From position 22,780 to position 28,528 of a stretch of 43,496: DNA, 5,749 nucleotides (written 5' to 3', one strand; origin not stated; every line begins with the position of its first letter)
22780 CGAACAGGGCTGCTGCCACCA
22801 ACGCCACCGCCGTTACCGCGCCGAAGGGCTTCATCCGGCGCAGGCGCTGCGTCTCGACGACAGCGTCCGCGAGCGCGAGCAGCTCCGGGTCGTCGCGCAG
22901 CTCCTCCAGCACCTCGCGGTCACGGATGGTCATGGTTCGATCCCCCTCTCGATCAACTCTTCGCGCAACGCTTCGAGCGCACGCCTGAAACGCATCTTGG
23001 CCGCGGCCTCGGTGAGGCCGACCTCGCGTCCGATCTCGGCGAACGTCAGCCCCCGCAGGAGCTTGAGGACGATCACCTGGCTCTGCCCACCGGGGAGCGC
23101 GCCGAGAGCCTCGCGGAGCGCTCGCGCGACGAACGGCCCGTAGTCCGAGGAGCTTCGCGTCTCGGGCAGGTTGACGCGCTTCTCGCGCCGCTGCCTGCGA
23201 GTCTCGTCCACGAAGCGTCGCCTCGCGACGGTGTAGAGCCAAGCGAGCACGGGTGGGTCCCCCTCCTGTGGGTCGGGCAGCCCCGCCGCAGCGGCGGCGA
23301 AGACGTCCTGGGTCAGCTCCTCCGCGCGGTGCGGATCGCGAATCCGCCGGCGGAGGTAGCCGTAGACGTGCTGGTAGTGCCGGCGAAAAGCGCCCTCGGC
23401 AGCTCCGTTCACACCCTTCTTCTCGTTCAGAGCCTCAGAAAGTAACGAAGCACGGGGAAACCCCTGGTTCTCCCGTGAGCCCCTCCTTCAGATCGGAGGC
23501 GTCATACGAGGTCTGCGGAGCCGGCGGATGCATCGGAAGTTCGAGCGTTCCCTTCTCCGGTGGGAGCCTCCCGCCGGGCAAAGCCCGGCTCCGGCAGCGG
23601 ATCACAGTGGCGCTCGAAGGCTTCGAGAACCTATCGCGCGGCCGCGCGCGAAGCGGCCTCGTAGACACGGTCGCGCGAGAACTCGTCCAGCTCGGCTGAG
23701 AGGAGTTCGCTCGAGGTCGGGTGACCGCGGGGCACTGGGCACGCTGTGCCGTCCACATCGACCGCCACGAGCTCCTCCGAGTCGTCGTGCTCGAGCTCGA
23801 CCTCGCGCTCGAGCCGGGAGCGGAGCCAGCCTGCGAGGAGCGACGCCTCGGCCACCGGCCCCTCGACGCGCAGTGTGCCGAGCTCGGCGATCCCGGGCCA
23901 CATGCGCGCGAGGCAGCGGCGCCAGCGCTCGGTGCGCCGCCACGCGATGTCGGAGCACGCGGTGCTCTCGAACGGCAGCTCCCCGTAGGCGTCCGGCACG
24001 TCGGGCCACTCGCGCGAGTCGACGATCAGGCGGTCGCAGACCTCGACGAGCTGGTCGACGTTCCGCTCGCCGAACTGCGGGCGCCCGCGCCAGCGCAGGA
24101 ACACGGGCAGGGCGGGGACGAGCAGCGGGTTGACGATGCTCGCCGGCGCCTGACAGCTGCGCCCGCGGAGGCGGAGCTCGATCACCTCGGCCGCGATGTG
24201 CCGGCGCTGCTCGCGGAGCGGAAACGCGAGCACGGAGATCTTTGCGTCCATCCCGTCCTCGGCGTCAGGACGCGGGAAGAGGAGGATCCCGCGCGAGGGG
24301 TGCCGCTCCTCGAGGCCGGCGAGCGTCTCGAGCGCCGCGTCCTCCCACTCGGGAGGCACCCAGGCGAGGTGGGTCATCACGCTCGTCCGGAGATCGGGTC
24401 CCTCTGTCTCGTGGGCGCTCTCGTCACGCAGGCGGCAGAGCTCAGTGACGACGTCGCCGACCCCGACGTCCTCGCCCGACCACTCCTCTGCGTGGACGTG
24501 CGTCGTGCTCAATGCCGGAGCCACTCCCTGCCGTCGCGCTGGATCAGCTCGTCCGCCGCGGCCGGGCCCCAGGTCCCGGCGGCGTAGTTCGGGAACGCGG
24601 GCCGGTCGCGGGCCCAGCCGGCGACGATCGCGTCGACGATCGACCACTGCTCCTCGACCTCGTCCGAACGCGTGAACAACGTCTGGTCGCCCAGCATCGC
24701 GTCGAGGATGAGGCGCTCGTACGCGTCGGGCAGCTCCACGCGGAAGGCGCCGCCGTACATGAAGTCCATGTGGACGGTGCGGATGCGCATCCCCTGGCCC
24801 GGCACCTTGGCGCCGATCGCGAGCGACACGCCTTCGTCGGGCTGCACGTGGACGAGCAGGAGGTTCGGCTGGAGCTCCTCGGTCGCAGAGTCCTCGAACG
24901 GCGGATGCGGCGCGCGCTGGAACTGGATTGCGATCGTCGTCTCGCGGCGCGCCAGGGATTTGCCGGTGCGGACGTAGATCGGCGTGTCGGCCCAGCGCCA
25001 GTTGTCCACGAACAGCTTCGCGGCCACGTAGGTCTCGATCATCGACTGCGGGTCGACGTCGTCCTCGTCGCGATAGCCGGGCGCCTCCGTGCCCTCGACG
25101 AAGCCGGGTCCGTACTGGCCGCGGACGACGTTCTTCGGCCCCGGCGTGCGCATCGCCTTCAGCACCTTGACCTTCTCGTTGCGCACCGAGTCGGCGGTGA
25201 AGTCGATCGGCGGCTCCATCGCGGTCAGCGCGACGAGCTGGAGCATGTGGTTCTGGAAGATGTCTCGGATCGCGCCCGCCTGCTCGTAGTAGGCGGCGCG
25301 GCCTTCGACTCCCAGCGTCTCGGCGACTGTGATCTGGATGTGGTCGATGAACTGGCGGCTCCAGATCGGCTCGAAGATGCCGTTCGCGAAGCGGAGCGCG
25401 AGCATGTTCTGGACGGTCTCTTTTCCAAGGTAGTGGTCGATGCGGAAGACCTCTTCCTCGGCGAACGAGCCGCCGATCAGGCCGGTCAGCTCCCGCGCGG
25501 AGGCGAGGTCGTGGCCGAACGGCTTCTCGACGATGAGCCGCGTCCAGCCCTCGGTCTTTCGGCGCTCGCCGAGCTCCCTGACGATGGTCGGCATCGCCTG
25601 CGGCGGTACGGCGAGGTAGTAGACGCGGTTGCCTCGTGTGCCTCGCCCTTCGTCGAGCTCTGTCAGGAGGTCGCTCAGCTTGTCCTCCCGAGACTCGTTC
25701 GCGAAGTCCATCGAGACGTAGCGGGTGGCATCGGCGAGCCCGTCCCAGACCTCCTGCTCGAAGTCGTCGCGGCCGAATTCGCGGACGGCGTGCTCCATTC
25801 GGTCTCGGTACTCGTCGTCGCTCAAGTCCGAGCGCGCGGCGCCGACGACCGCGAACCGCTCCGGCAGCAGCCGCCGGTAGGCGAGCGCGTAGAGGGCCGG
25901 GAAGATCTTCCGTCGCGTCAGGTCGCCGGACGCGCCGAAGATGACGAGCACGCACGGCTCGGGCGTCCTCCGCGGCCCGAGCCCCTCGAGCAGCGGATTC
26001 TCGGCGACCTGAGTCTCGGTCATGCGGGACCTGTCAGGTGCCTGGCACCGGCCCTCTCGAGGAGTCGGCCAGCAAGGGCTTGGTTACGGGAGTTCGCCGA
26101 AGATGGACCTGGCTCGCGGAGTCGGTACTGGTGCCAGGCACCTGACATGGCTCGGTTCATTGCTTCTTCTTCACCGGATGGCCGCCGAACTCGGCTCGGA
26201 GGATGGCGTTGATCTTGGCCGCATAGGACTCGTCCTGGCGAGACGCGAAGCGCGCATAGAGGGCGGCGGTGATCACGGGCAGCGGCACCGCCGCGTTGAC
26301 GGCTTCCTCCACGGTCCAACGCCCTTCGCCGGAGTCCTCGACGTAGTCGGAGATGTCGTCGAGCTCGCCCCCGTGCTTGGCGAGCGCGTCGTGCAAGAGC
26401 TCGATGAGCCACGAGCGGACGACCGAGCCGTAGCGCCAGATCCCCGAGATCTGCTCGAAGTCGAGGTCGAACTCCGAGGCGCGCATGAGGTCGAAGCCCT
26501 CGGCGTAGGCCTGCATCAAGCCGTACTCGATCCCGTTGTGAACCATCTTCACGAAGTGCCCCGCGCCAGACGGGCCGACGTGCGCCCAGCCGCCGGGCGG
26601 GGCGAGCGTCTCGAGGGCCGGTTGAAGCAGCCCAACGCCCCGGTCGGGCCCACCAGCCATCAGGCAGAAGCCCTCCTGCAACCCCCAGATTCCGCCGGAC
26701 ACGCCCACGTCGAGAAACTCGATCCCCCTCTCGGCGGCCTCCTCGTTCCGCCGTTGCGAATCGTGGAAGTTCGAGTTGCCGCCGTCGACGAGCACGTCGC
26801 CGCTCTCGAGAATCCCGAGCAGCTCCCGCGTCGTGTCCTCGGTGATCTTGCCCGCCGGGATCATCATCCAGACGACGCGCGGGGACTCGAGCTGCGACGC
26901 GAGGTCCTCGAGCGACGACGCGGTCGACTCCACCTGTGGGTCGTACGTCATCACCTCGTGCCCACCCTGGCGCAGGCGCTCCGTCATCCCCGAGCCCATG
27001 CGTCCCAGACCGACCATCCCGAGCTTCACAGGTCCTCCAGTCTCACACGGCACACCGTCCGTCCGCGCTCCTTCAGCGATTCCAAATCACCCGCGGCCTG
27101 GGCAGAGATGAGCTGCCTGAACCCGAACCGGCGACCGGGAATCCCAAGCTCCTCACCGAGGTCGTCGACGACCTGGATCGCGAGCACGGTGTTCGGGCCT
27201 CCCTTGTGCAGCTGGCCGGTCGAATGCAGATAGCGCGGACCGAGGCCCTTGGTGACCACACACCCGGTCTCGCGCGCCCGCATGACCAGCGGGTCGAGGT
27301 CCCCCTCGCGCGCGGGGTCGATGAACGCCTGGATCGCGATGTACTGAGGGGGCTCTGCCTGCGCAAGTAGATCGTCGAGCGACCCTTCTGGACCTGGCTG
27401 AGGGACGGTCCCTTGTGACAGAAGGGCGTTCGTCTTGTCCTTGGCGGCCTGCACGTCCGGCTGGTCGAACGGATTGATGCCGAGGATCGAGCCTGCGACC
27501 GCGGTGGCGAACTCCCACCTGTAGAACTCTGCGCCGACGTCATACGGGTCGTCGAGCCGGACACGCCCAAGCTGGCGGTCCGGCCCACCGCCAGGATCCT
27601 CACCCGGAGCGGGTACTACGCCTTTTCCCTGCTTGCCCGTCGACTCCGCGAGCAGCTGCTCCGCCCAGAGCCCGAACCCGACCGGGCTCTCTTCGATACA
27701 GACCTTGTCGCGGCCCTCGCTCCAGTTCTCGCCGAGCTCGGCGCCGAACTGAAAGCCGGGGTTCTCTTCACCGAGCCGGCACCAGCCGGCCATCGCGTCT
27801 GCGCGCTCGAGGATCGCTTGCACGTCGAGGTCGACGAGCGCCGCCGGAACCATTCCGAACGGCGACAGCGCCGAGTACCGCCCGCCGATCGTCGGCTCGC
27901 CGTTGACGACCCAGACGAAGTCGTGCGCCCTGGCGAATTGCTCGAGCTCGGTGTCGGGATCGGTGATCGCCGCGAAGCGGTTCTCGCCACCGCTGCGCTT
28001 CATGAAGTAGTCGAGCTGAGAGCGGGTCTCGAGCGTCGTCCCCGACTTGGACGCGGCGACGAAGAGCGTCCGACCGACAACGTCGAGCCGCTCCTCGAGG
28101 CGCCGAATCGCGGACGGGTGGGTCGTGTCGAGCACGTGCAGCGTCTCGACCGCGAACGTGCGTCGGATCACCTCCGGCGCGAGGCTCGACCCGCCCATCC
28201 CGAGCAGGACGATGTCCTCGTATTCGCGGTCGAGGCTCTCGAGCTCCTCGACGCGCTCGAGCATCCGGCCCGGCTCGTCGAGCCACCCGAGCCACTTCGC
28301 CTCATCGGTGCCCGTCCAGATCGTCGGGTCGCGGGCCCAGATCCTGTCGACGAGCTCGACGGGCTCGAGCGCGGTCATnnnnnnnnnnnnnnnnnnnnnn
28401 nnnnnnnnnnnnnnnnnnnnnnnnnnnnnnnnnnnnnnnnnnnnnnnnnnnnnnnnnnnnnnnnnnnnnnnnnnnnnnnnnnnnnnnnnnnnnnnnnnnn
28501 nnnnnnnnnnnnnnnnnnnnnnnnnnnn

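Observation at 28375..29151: Alpha/beta hydrolase locked between tal and pgi in a PPP operon that has no recognisable 6-phosphogluconolactonase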

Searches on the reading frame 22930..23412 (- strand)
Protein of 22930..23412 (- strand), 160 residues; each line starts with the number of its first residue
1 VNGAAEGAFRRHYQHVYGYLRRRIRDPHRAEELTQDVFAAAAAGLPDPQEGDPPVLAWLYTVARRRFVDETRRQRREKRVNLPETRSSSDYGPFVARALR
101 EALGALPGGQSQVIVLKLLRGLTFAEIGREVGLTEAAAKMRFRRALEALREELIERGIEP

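Call 7: search_protein_families(library=pfam, proteins=[window:22930-23412:-])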
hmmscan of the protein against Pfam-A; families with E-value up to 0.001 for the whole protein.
window:22930-23412:- (160 aa): 4 families
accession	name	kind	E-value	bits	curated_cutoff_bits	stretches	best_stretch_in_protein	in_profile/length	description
PF04542.20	Sigma70_r2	-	3.8e-15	55.9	24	1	9-76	2-70/71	Sigma-70 region 2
PF08281.18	Sigma70_r4_2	-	3.7e-10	39.7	25.7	1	97-149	2-54/54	Sigma-70, region 4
PF04545.22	Sigma70_r4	-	8.9e-10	38.4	24.1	1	102-151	1-50/50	Sigma-70, region 4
PF07638.17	Sigma70_ECF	-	0.0004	20.8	21.1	0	55-153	75-183/185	ECF sigma factor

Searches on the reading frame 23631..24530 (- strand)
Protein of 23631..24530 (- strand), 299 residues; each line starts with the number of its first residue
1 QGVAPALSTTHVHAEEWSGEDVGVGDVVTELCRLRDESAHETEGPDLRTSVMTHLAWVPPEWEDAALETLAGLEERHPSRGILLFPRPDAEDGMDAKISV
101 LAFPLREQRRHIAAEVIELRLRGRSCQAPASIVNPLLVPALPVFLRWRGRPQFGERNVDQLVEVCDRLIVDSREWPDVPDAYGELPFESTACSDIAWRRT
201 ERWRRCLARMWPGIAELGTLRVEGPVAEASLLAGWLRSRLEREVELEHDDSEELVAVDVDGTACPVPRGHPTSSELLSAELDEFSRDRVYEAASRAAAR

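Call 7: search_protein_families(library=pfam, proteins=[window:23631-24530:-])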
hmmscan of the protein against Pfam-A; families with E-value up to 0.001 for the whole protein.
window:23631-24530:- (299 aa): 2 families
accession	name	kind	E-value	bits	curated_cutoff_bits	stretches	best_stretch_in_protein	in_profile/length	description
PF10128.15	OpcA_G6PD_assem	-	2.6e-21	76.3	27.9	1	73-178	4-109/118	Glucose-6-phosphate dehydrogenase subunit N-terminal domain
PF20171.3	OpcA_G6PD_C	-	4.3e-10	40.6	27.7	1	191-259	2-89/135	Glucose-6-phosphate dehydrogenase subunit C-terminal domain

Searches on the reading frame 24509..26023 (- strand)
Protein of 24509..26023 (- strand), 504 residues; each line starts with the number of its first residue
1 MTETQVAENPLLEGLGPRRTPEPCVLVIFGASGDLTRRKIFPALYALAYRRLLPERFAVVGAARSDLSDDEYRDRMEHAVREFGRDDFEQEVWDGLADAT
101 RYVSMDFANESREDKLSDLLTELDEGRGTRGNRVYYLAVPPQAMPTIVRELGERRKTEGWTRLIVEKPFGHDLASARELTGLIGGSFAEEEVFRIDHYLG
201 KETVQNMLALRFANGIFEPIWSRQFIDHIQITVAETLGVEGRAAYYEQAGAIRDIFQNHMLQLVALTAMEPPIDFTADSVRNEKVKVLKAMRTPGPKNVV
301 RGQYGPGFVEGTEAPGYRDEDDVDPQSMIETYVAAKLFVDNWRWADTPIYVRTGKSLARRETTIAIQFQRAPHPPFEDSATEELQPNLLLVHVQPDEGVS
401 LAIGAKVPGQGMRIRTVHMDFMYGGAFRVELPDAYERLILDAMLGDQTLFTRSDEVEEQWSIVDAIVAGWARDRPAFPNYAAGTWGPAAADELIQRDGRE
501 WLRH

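Call 7: search_protein_families(library=pfam, proteins=[window:24509-26023:-])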
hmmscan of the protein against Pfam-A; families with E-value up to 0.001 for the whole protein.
window:24509-26023:- (504 aa): 2 families
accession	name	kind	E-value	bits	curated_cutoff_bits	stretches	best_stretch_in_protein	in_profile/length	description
PF02781.21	G6PD_C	-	5.8e-122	406.8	27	1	208-501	1-295/296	Glucose-6-phosphate dehydrogenase, C-terminal domain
PF00479.28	G6PD_N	-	2.5e-61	208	22.1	1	27-206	1-183/183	Glucose-6-phosphate dehydrogenase, NAD binding domain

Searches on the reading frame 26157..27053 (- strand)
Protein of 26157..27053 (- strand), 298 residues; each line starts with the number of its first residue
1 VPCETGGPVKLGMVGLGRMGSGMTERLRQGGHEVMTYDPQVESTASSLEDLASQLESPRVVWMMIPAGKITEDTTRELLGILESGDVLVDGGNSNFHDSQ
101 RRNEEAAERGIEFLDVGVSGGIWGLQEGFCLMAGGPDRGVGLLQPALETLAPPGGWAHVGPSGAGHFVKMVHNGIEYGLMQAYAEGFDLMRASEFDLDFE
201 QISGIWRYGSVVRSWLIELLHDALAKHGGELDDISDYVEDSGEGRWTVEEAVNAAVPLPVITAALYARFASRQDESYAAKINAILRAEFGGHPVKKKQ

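Call 7: search_protein_families(library=pfam, proteins=[window:26157-27053:-])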
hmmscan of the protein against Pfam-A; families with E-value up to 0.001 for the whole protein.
window:26157-27053:- (298 aa): 4 families
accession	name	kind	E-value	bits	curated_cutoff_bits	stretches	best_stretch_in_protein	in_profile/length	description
PF03446.21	NAD_binding_2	-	9e-32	110.7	21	1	10-151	1-153/161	NAD binding domain of 6-phosphogluconate dehydrogenase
PF00393.24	6PGD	-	3.7e-26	92.6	27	1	165-278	1-120/290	6-phosphogluconate dehydrogenase, C-terminal domain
PF02826.25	2-Hacid_dh_C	-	2.6e-05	24.1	25.1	1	10-93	38-128/178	D-isomer specific 2-hydroxyacid dehydrogenase, NAD binding domain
PF03807.23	F420_oxidored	-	0.00091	20.2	21.6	0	10-52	1-45/94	NADP oxidoreductase coenzyme F420-dependent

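Call 8: search_protein_families(library=ncbifam, proteins=[window:26157-27053:-], max_evalue=0.01)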
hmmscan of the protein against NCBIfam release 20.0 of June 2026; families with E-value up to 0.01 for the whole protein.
window:26157-27053:- (298 aa): 17 families
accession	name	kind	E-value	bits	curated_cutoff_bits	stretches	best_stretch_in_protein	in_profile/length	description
NF007161.0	PRK09599.1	subfamily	4.1e-123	410.4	271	1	10-297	2-301/302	NADP-dependent phosphogluconate dehydrogenase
TIGR00872.1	gnd_rel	equivalog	1.3e-102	343.1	297.2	1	10-297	2-298/299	phosphogluconate dehydrogenase (NAD(+)-dependent, decarboxylating)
NF006765.0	PRK09287.1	equivalog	6.3e-64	216.6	413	1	10-279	5-299/476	NADP-dependent phosphogluconate dehydrogenase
TIGR00873.1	gnd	equivalog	1.6e-58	198.7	426.7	1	11-276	2-291/467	decarboxylating NADP(+)-dependent phosphogluconate dehydrogenase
TIGR01692.1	HIBADH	equivalog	3.2e-16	59.5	291.6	1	14-208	2-203/288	3-hydroxyisobutyrate dehydrogenase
TIGR01505.1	tartro_sem_red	equivalog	1.2e-14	54.3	340.75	1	10-196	1-196/291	2-hydroxy-3-oxopropionate reductase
NF008592.0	PRK11559.1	equivalog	2e-12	47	397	1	10-191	4-194/296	2-hydroxy-3-oxopropionate reductase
NF043037.1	ThreonDh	equivalog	3.6e-10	39.7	350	1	10-197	4-201/297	L-threonate dehydrogenase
NF012005.0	PRK15461.1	equivalog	6.8e-09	35.3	348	1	11-199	4-201/298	sulfolactaldehyde 3-reductase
NF011633.0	PRK15059.1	equivalog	5.9e-08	32.2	451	1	9-172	1-172/292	2-hydroxy-3-oxopropionate reductase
NF006124.0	PRK08268.1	subfamily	7.8e-05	21.8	508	1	10-57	9-56/507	3-hydroxyacyl-CoA dehydrogenase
NF042925.1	FHMPC_DH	equivalog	0.00015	21.1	500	1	10-46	2-38/304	5-formyl-3-hydroxy-2-methylpyridine 4-carboxylate 5-dehydrogenase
TIGR01327.1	PGDH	equivalog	0.00073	18.4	454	1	10-43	140-173/525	phosphoglycerate dehydrogenase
TIGR02279.1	PaaC-3OHAcCoADH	equivalog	0.0011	17.9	669.4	1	9-57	6-54/503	3-hydroxyacyl-CoA dehydrogenase PaaH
NF000492.1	vanH_gen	exception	0.0031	16.6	540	1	10-72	143-204/312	D-lactate dehydrogenase VanH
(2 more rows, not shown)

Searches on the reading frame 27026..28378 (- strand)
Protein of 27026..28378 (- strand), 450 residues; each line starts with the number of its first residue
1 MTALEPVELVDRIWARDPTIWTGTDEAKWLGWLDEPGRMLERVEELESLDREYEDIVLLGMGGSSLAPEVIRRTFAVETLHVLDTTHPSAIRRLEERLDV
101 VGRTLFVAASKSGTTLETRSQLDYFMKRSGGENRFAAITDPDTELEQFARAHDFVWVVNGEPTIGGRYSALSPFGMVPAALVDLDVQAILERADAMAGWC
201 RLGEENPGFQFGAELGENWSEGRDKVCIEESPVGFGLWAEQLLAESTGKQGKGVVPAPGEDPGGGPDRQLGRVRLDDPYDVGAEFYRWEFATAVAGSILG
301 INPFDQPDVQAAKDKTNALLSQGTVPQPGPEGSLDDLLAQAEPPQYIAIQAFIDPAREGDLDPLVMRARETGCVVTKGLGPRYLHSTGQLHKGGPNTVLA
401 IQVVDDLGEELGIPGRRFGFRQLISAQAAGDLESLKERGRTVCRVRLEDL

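Call 7: search_protein_families(library=pfam, proteins=[window:27026-28378:-])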
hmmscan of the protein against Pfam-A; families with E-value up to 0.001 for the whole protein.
window:27026-28378:- (450 aa): 1 family
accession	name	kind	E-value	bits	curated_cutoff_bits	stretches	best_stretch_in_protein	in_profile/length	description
PF00342.24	PGI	-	1.7e-10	40.6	22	1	52-196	95-249/486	Phosphoglucose isomerase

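Call 8: search_protein_families(library=ncbifam, proteins=[window:27026-28378:-], max_evalue=0.01)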
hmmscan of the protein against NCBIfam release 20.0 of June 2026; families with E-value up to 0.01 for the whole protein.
window:27026-28378:- (450 aa): 12 families
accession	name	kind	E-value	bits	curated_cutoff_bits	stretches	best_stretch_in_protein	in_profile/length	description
NF007080.0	PRK09533.1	equivalog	4.1e-135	451.9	712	3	8-262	406-679/949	bifunctional transaldolase/phosoglucose isomerase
NF003016.0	PRK03868.1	equivalog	8.9e-34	117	487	2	40-249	45-263/410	glucose-6-phosphate isomerase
NF010696.0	PRK14096.1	equivalog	7.9e-26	90.6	671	1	50-203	111-274/528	glucose-6-phosphate isomerase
NF010697.0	PRK14097.1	equivalog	8.5e-24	83.9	443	2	25-257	40-302/448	glucose-6-phosphate isomerase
NF001211.0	PRK00179.1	equivalog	9.2e-14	50.8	492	1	50-184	143-287/544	glucose-6-phosphate isomerase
NF040629.1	PGI_Meth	equivalog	1.9e-13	50.3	350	1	42-256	51-272/396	glucose-6-phosphate isomerase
NF010695.0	PRK14095.1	equivalog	4.7e-13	48.6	703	1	49-179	147-283/536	glucose-6-phosphate isomerase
TIGR02128.1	G6PI_arch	equivalog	2.6e-07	29.9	213.9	1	41-151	10-111/308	bifunctional phosphoglucose/phosphomannose isomerase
NF006422.0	PRK08674.1-1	subfamily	5.5e-05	22.8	317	1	48-127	20-89/302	bifunctional phosphoglucose/phosphomannose isomerase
NF006423.0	PRK08674.1-2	equivalog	0.0001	21.3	254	1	47-129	20-99/317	bifunctional phosphoglucose/phosphomannose isomerase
NF006425.0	PRK08674.1-5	equivalog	0.0014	17.7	471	1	45-155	41-143/358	bifunctional phosphoglucose/phosphomannose isomerase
NF006426.0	PRK08674.1-6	subfamily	0.002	17.1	295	1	50-153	43-137/354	bifunctional phosphoglucose/phosphomannose isomerase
